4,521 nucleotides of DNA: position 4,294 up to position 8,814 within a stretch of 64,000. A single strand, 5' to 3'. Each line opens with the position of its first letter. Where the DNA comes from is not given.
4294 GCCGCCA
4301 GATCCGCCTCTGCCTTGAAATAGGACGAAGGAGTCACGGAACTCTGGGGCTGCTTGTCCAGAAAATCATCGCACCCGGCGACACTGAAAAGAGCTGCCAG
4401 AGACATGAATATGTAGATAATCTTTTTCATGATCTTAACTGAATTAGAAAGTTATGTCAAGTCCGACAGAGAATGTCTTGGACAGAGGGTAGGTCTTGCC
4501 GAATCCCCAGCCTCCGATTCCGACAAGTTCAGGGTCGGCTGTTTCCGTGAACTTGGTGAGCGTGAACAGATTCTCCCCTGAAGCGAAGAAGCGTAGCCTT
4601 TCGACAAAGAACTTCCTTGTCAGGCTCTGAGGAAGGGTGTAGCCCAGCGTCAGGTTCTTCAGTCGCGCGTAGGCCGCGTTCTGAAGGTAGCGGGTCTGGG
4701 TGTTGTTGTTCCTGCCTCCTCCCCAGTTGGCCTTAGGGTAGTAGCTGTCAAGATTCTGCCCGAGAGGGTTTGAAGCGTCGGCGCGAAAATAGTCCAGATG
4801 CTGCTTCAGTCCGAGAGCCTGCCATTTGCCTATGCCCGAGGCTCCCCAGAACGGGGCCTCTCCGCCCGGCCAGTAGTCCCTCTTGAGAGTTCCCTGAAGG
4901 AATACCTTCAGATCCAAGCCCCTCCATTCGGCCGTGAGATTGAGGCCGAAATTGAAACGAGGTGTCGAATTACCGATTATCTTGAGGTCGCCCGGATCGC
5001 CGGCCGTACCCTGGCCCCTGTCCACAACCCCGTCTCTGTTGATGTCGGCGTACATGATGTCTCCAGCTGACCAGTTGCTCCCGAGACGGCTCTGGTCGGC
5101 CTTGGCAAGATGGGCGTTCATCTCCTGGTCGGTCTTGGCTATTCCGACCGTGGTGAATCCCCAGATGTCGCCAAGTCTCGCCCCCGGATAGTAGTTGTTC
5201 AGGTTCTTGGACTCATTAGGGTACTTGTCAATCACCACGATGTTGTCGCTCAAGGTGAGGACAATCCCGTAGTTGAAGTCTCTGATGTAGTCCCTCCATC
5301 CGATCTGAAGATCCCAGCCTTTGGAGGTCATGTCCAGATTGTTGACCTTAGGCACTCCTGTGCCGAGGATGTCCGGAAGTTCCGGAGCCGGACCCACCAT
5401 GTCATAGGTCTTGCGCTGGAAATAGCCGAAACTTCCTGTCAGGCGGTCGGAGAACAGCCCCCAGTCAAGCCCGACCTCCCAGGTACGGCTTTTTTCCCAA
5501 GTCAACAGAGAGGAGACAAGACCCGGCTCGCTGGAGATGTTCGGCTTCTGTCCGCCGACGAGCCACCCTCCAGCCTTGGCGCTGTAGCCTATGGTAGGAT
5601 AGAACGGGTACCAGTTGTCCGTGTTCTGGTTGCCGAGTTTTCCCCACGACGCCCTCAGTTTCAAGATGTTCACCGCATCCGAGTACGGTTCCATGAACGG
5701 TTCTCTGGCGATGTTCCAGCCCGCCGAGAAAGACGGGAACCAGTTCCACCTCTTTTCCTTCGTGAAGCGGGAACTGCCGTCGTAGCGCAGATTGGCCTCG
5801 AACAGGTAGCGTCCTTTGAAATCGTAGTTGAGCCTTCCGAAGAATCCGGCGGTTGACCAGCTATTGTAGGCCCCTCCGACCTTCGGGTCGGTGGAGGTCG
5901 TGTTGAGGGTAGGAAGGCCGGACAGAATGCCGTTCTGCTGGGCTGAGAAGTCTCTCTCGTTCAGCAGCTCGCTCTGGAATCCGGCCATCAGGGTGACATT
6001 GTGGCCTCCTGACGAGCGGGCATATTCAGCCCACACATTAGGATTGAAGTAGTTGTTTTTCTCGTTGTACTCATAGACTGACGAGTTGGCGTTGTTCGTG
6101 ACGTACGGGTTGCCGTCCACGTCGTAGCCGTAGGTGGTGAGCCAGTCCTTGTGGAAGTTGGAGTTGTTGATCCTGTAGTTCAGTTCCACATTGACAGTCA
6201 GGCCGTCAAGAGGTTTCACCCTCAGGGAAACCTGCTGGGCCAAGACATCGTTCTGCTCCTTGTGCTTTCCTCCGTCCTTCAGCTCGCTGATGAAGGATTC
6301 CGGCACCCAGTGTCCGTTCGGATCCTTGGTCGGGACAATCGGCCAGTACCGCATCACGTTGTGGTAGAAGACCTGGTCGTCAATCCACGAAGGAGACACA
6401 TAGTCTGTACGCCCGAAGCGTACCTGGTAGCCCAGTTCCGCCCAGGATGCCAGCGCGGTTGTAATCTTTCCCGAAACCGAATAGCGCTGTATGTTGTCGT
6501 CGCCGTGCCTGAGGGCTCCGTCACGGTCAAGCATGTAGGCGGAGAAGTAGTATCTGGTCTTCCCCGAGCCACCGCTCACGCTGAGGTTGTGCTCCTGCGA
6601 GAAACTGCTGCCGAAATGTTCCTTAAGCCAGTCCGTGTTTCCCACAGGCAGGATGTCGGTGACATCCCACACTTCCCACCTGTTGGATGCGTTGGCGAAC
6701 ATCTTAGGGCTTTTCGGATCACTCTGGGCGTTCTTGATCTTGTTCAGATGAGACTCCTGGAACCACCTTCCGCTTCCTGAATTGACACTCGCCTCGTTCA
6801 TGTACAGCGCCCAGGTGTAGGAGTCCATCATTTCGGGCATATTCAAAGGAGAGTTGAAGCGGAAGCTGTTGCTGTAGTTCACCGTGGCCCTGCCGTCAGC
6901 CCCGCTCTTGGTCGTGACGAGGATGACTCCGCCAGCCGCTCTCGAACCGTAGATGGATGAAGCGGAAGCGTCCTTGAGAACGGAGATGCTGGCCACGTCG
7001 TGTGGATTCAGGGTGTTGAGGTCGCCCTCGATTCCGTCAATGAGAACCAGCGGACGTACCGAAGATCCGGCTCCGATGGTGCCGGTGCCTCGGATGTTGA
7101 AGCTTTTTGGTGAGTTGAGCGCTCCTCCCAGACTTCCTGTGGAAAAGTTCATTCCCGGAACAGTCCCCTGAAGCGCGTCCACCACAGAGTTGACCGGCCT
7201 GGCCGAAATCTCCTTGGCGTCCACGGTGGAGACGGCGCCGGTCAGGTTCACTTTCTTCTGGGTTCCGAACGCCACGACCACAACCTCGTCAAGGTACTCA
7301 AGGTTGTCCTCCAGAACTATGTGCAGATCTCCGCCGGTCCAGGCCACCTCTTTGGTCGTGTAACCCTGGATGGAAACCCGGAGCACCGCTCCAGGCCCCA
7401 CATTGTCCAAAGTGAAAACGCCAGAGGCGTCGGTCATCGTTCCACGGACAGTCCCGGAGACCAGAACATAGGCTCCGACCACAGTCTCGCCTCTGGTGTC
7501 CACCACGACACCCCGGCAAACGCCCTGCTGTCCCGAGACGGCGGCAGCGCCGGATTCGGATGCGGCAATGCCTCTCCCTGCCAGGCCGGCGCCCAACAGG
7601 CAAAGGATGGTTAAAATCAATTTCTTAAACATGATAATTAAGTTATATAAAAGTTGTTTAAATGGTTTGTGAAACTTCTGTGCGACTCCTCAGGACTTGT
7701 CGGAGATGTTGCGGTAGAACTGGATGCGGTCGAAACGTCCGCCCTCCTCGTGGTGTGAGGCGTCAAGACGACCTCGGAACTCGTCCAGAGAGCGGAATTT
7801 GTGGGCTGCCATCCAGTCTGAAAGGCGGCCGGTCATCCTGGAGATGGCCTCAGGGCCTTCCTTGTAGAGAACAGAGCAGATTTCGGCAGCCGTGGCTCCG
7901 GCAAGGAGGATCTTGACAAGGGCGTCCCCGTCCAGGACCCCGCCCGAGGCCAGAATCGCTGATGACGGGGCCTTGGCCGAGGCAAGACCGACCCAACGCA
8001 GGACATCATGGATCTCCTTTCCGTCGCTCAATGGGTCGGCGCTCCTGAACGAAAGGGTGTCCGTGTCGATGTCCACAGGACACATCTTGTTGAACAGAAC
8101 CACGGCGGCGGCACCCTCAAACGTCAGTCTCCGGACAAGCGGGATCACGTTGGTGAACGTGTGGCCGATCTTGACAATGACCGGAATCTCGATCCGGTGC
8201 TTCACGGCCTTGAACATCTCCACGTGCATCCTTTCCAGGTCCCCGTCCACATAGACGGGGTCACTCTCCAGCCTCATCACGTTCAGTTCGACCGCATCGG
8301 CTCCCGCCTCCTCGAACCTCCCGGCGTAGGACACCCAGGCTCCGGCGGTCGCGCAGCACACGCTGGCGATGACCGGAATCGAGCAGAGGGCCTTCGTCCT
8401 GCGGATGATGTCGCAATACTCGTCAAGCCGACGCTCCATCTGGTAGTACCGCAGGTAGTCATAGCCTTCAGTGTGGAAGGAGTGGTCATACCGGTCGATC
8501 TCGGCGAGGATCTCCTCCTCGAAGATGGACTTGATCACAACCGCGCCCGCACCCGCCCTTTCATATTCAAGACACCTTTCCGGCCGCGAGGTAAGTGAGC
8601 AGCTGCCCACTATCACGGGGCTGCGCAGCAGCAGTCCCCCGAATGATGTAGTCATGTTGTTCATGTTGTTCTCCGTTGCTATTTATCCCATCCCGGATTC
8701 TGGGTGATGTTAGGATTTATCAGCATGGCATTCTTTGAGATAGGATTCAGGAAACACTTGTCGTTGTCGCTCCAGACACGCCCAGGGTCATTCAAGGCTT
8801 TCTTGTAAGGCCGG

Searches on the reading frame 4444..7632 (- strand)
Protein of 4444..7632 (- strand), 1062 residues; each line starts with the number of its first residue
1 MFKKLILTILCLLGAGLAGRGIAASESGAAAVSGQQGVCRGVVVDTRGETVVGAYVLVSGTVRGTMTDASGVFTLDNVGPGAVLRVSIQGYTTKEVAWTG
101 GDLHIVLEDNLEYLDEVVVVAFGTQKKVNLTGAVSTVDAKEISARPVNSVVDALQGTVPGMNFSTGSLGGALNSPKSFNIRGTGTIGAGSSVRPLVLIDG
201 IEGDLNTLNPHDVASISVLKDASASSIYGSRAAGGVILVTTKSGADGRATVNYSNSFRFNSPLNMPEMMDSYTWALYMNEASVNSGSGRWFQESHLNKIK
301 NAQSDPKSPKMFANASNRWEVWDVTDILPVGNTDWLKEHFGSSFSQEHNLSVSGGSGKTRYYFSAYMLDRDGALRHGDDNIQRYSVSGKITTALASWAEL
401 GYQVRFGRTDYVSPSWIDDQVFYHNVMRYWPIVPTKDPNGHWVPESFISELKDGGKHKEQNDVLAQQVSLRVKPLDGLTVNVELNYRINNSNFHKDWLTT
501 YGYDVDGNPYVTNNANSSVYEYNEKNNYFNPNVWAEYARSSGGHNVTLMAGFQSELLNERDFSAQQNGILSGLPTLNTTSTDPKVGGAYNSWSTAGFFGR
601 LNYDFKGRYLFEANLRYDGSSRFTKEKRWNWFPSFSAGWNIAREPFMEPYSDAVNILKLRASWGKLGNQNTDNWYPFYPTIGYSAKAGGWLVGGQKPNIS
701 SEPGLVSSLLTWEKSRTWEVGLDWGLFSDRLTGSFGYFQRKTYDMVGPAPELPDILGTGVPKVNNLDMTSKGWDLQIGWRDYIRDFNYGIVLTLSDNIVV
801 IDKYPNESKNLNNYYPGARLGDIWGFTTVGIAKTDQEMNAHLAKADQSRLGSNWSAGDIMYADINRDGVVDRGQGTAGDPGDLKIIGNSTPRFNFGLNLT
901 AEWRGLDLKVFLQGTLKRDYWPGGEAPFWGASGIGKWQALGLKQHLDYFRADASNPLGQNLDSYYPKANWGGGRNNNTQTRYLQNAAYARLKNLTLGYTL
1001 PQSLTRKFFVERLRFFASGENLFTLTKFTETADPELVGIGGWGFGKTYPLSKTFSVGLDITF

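Call 55: search_protein_families(library=pfam, proteins=[window:4444-7632:-], max_evalue=0.0001)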
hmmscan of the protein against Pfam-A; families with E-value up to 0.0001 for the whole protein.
window:4444-7632:- (1062 aa): 4 families
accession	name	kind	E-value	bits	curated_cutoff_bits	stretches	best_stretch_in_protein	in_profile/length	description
PF07715.20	Plug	-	1.3e-19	71.1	23.9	1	127-236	2-107/107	TonB-dependent Receptor Plug Domain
PF00593.30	TonB_dep_Rec_b-barrel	-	8.2e-16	59.3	27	1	480-1022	61-436/436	TonB dependent receptor-like, beta-barrel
PF13715.12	CarbopepD_reg_2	-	2.3e-13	50.4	32.2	1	40-119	2-88/88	CarboxypepD_reg-like domain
PF13620.12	CarboxypepD_reg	-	3.1e-09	37.5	32.3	1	40-96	3-64/82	Carboxypeptidase regulatory-like domain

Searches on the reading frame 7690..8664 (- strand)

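Call 55: search_protein_families(library=pfam, proteins=[window:7690-8664:-], max_evalue=0.0001)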
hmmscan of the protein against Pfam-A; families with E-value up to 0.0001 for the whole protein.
window:7690-8664:- (324 aa): 1 family
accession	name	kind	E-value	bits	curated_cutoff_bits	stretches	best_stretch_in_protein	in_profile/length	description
PF01180.27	DHO_dh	-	1.3e-06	28.3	27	1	66-284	74-290/291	Dihydroorotate dehydrogenase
